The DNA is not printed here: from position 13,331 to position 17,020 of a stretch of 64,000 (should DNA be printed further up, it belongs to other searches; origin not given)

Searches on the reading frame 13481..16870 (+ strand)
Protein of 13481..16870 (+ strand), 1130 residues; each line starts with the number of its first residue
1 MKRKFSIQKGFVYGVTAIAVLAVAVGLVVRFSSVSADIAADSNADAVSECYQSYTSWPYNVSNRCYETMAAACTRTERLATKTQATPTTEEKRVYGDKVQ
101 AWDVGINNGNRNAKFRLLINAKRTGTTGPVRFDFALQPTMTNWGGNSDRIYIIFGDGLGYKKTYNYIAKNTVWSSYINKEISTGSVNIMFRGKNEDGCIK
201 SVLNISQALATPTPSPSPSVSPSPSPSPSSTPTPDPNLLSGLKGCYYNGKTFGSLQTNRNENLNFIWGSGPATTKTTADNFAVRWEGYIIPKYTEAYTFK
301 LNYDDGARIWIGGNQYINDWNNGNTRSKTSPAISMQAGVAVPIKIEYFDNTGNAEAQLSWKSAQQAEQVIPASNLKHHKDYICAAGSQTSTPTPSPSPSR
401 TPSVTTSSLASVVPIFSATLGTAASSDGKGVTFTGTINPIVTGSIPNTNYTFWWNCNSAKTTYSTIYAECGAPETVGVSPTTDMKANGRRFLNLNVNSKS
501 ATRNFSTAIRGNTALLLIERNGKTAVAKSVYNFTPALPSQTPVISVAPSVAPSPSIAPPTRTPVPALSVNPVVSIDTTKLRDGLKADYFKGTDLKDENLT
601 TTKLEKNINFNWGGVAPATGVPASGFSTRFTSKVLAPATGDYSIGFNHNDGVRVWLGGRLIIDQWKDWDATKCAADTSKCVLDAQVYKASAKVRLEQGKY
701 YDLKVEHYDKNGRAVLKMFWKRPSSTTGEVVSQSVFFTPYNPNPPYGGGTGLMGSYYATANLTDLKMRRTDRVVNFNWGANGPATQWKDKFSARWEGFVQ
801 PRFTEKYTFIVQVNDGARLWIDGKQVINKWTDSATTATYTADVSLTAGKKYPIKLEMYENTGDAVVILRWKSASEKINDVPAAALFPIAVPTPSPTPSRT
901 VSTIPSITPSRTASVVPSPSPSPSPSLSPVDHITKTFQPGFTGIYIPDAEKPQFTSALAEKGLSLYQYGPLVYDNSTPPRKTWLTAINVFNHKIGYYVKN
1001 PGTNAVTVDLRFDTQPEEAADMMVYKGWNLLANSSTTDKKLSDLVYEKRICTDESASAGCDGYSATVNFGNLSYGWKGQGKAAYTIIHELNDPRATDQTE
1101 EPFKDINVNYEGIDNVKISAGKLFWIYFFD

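Call 81: search_protein_families(library=pfam, proteins=[window:13481-16870:+], max_evalue=0.00001)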
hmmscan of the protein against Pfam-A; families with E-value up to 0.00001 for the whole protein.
window:13481-16870:+ (1130 aa): 2 families
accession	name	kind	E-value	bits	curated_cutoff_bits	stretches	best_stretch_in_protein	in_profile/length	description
PF07691.17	PA14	-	4e-75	251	24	3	240-372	3-145/147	PA14 domain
PF10528.15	GLEYA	-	5.9e-28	97.5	26.2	2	281-359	1-88/91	GLEYA domain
